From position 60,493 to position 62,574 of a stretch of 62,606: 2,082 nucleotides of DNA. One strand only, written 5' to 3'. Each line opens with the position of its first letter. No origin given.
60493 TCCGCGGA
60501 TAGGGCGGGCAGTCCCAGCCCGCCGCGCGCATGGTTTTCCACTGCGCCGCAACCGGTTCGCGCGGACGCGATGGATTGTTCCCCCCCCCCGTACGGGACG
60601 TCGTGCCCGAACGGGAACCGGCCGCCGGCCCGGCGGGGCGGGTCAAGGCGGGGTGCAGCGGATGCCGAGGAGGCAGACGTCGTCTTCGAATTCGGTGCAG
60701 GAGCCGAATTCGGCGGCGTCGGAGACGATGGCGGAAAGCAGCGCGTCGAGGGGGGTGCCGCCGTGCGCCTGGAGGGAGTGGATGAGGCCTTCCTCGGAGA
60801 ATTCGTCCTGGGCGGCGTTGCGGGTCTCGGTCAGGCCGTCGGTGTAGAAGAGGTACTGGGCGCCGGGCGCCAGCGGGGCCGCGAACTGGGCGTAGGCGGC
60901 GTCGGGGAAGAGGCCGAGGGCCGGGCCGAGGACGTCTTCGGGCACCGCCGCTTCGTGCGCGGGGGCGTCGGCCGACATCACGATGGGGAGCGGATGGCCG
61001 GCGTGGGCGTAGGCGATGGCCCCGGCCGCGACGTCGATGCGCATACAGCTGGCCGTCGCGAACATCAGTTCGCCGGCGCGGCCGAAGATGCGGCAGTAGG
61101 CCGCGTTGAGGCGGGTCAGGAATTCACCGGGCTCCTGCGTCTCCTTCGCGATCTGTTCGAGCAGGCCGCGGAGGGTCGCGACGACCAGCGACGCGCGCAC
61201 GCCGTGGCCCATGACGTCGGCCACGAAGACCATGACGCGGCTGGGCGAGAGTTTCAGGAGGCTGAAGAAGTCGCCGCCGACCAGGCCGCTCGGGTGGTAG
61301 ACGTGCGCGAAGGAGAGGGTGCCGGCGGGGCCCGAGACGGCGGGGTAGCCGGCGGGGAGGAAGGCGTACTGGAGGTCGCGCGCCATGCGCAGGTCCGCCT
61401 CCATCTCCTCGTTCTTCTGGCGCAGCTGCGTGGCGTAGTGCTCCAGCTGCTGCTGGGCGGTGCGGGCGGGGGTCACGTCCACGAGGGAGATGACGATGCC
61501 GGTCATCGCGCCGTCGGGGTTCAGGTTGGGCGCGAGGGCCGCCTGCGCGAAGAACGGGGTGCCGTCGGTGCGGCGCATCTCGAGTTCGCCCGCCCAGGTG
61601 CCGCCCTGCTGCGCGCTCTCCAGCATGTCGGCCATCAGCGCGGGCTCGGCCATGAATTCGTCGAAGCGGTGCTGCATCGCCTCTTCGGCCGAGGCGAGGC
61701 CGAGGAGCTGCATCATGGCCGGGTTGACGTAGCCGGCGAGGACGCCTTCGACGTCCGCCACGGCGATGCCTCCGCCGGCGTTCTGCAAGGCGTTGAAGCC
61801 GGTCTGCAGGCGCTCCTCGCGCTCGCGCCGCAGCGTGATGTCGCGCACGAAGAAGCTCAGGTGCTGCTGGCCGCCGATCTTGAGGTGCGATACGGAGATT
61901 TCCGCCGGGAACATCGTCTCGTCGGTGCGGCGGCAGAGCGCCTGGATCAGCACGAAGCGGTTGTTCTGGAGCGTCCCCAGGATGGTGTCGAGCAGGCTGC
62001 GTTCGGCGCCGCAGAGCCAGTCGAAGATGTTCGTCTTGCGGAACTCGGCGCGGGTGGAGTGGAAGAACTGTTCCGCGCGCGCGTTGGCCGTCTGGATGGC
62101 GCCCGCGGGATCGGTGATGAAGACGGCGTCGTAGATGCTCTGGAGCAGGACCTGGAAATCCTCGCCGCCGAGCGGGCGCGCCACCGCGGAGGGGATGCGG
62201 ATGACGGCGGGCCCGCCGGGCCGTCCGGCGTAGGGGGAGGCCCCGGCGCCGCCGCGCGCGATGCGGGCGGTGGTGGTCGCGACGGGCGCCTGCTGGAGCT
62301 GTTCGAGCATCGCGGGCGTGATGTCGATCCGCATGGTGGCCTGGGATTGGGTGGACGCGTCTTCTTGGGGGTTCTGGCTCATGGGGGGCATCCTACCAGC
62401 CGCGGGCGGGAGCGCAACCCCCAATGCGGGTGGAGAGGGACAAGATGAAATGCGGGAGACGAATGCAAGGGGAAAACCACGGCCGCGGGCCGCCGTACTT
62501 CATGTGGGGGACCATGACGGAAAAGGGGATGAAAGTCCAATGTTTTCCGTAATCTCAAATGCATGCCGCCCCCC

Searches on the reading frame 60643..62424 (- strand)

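Call 45: search_protein_families(library=pfam, proteins=[window:60643-62424:-], max_evalue=0.001)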
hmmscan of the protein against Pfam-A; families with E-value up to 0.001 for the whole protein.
window:60643-62424:- (593 aa): 6 families
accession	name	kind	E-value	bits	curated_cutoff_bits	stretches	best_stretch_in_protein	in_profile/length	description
PF07228.17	SpoIIE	-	5.4e-46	157.4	25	1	394-590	2-191/192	Stage II sporulation protein E (SpoIIE)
PF13426.13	PAS_9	-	2.2e-23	82.9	27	2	219-318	3-102/103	PAS domain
PF00989.32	PAS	-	3.7e-17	62.8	22.6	2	88-196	1-113/113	PAS fold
PF08448.16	PAS_4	-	5.2e-13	49.6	23.1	2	217-321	5-109/110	PAS fold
PF13188.13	PAS_8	-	4.5e-11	42.7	21.8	1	90-142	3-55/65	PAS domain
PF24820.1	Diguanyl_cycl_sensor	-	1.2e-06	28.9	28.1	1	93-182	1-97/109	Diguanylate cyclase-like sensor domain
